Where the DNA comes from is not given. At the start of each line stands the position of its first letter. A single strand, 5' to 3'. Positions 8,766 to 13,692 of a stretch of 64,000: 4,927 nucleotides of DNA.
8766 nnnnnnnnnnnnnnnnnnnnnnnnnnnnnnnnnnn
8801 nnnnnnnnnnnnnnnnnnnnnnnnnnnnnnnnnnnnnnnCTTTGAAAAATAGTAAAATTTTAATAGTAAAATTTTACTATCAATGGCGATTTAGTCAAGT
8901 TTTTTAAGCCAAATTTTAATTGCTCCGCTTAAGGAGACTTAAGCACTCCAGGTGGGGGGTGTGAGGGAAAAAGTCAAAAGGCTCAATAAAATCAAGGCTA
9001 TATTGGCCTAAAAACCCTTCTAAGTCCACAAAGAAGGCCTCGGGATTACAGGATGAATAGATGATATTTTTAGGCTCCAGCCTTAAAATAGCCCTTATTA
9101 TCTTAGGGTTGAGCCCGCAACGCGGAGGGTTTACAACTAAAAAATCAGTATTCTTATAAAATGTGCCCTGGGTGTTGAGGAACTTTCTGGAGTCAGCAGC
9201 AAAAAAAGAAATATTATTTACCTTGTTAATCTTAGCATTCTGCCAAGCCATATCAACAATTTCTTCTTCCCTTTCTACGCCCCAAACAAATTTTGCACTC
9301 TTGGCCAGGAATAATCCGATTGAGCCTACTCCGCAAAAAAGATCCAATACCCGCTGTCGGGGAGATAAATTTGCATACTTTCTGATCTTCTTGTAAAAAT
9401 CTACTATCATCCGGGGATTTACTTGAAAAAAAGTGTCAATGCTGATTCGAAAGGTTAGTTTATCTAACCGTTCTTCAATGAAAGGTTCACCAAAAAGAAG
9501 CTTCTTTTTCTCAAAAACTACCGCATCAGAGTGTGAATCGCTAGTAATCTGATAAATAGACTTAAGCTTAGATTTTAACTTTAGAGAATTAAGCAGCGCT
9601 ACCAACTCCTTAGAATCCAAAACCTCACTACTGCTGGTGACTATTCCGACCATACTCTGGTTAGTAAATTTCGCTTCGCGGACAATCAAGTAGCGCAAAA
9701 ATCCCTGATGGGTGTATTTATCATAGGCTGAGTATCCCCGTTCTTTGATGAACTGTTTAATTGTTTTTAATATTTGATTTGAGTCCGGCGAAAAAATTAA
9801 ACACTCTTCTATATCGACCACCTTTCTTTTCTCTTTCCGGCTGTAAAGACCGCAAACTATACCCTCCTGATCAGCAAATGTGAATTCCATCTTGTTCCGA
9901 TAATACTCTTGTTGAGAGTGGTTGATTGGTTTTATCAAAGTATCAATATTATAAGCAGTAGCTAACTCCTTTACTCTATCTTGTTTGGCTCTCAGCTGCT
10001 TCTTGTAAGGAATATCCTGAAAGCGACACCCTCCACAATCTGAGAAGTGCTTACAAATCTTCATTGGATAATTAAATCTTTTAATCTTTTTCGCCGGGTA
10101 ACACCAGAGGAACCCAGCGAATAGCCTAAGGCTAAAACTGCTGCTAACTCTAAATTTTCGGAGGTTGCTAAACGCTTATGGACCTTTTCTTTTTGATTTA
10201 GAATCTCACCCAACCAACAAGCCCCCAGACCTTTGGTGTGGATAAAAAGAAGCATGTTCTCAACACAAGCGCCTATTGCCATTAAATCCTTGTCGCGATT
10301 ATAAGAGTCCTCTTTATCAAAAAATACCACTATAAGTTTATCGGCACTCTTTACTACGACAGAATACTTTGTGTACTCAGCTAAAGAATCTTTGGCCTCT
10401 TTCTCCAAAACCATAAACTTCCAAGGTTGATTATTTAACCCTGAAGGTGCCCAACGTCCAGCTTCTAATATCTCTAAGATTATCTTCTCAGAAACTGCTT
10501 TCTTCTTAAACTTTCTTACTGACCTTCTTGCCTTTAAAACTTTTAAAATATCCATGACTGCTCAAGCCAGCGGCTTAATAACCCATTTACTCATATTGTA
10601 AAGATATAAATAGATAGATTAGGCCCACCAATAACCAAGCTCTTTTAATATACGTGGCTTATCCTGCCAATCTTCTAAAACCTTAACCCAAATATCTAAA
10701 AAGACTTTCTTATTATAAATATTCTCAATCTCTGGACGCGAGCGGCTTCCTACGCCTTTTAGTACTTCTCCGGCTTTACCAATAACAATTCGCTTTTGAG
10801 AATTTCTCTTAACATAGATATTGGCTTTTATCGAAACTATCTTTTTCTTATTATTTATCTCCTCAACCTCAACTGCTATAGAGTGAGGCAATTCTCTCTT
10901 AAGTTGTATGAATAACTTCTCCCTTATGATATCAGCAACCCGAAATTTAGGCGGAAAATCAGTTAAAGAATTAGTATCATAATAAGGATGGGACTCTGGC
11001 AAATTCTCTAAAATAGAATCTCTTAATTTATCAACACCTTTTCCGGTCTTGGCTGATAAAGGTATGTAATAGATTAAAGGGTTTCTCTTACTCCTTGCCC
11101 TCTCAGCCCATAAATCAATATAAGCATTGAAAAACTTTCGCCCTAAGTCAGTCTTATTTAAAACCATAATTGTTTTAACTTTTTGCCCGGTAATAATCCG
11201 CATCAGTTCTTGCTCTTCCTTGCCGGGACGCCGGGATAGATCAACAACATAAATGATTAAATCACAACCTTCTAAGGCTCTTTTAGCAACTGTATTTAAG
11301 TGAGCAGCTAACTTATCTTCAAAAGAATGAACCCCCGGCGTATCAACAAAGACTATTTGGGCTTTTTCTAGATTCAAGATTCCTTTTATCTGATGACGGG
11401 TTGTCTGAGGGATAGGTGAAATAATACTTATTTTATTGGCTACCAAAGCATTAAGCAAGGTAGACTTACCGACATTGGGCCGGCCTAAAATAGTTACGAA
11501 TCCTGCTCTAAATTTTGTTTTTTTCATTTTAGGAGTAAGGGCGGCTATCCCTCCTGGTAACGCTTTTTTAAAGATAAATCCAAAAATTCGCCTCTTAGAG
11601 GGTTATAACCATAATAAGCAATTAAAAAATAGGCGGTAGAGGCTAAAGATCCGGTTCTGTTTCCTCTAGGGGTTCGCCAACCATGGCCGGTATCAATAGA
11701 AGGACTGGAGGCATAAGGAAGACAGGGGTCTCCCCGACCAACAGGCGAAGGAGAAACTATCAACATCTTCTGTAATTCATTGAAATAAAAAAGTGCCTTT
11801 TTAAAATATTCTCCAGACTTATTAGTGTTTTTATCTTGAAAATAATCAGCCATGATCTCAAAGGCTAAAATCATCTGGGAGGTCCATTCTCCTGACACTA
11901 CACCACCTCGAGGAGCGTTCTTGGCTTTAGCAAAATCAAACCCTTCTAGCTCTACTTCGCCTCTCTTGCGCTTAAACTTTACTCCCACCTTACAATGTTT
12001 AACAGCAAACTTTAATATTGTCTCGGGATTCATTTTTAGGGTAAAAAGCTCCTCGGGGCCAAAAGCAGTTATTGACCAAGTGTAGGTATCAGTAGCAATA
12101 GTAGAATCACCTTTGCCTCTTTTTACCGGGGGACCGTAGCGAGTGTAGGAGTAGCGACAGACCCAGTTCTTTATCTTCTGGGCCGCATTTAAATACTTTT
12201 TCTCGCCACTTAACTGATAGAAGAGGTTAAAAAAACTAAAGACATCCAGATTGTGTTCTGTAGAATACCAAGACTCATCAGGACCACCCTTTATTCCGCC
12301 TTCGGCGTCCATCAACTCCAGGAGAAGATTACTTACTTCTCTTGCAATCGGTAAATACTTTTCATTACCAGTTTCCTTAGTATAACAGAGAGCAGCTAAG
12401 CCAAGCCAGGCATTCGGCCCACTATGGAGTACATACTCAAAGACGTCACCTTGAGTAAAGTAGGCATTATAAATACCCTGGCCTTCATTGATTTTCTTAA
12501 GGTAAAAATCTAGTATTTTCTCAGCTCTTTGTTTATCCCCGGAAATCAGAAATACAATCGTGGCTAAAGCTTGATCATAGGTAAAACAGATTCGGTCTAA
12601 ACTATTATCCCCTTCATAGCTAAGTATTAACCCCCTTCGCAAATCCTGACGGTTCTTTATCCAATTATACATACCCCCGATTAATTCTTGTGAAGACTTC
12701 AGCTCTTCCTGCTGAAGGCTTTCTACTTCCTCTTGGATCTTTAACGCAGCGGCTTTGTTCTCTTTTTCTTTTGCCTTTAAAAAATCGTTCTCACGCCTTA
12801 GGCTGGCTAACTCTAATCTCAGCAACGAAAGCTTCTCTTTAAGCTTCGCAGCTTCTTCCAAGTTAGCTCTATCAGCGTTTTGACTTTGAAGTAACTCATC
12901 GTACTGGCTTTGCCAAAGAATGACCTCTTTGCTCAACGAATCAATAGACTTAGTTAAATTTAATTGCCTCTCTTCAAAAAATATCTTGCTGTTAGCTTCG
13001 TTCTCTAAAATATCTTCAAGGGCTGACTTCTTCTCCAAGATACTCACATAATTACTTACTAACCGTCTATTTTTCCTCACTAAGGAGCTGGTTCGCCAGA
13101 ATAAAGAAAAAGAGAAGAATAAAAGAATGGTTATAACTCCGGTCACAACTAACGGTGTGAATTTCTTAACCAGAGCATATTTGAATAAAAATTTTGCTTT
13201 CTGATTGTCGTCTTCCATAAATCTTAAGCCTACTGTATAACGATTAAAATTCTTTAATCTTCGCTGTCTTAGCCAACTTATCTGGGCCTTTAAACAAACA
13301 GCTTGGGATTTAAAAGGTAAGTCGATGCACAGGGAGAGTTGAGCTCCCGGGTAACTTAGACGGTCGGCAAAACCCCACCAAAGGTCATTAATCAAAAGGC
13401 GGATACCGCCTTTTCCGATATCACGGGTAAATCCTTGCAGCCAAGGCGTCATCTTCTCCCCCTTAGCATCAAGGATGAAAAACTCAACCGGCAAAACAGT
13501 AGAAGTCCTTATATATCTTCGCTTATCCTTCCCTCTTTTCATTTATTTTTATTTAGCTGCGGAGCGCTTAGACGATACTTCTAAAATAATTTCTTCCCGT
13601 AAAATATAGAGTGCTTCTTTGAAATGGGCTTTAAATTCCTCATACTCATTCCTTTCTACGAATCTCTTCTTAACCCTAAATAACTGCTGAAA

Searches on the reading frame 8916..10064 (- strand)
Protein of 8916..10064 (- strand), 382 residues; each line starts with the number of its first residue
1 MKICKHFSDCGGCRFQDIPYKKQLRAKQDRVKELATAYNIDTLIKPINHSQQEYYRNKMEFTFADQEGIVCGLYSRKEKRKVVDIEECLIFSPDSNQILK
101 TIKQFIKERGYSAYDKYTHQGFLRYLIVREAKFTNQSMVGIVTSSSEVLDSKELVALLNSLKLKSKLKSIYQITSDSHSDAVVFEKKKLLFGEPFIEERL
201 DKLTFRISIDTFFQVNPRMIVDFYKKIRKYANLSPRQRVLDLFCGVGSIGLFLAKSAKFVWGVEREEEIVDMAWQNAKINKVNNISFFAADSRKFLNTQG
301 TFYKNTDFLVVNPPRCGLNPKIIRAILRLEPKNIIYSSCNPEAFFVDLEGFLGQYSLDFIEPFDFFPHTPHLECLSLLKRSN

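Call 19: search_protein_families(library=pfam, proteins=[window:8916-10064:-], max_evalue=0.001)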
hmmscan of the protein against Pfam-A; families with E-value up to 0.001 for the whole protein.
window:8916-10064:- (382 aa): 8 families
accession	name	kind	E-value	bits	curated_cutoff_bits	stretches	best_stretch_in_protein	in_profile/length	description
PF05958.17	tRNA_U5-meth_tr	-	3.5e-24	85.9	23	1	20-380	2-356/357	tRNA (Uracil-5-)-methyltransferase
PF13847.12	Methyltransf_31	-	2.4e-11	44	27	1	236-341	4-112/145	Methyltransferase domain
PF05175.20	MTS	-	2.8e-07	30.8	23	1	236-314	32-107/170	Methyltransferase small domain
PF09445.16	Methyltransf_15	-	1.7e-06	28.1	22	1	237-318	2-84/165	RNA cap guanine-N2 methyltransferase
PF02475.24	TRM5-TYW2_MTfase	-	1.8e-06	28.4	28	1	234-297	35-100/164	TRM5/TYW2 methyltransferase domain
PF03602.21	Cons_hypoth95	-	4.5e-06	26.9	24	1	235-315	41-123/182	Conserved hypothetical protein 95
PF13649.12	Methyltransf_25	-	6.3e-06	27.2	27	1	239-302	1-65/97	Methyltransferase domain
PF08123.19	DOT1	-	0.00024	21.2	23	1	220-306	27-114/205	Histone methylation protein DOT1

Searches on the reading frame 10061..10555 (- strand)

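Call 19: search_protein_families(library=pfam, proteins=[window:10061-10555:-], max_evalue=0.001)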
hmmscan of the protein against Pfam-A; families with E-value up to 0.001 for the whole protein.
window:10061-10555:- (164 aa): 2 families
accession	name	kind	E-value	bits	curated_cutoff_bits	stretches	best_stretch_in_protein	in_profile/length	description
PF00881.29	Nitroreductase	-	2.7e-27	96.5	23.5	2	7-78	1-73/167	Nitroreductase family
PF14512.11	TM1586_NiRdase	-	7e-19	68.7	27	1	70-162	65-149/215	Putative TM nitroreductase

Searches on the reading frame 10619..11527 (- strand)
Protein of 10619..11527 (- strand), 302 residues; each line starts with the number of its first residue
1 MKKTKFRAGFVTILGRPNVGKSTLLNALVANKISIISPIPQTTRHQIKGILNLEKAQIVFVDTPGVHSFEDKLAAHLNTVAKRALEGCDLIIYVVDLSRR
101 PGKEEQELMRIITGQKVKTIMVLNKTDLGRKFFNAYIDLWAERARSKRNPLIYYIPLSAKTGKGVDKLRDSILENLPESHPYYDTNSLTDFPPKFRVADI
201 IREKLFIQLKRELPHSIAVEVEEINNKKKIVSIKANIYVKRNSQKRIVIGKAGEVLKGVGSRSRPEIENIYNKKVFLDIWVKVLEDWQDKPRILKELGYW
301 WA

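Call 19: search_protein_families(library=pfam, proteins=[window:10619-11527:-], max_evalue=0.001)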
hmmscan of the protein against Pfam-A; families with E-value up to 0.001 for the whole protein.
window:10619-11527:- (302 aa): 11 families
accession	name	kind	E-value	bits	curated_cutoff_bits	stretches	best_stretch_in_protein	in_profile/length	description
PF01926.29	MMR_HSR1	-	6.8e-27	94.3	21.9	1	11-125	2-113/113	50S ribosome-binding GTPase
PF07650.23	KH_2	-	7.2e-15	55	22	1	212-288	1-78/78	KH domain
PF00009.33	GTP_EFTU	-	7.9e-14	52.1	26.5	1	53-177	66-187/188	Elongation factor Tu GTP binding domain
PF02421.24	FeoB_N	-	4.3e-13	49.5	27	1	11-171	3-155/156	Ferrous iron transport protein B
PF00350.29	Dynamin_N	-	2.5e-12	47.6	27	1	50-125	95-167/168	Dynamin family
PF03193.22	RsgA_GTPase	-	7e-08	32.9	30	1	6-70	104-172/174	RsgA GTPase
PF04548.22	AIG1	-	7.6e-07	29.1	27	1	12-121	4-119/212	AIG1 family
PF20720.3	nSTAND3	-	6.6e-06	26.3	27.2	1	9-75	18-86/155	Novel STAND NTPase 3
PF00025.27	Arf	-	7e-06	26.1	22.3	1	11-174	17-172/174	ADP-ribosylation factor family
PF00071.28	Ras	-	3.9e-05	23.7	21.6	1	12-175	3-159/162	Ras family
PF02492.25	cobW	-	0.0007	19.7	20.7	0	45-131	72-158/180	CobW/HypB/UreG, nucleotide-binding domain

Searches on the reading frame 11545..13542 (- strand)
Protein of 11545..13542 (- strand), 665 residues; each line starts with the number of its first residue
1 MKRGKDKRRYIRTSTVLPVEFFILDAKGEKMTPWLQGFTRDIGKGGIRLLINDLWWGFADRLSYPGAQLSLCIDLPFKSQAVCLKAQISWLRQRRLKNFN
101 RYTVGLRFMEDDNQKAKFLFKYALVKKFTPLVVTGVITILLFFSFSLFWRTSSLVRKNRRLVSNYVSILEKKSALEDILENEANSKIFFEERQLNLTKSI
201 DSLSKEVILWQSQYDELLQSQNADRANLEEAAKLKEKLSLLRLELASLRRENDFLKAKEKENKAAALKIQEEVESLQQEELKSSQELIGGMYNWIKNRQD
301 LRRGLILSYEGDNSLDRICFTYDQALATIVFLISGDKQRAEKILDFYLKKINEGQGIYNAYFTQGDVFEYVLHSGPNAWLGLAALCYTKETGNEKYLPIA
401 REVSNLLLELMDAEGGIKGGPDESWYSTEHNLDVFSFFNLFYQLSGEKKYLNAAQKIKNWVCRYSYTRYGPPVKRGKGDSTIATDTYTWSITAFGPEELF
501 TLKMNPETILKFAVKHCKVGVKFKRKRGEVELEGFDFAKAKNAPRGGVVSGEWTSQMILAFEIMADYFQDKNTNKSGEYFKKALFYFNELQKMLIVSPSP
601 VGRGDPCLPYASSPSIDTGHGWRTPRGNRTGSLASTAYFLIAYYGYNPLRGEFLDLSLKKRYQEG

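Call 19: search_protein_families(library=pfam, proteins=[window:11545-13542:-], max_evalue=0.001)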
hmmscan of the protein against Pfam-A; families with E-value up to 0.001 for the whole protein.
window:11545-13542:- (665 aa): 1 family
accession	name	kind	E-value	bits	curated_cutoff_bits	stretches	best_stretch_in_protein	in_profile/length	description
PF07238.19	PilZ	-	4.1e-06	27.5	22.5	1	7-115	2-92/102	PilZ domain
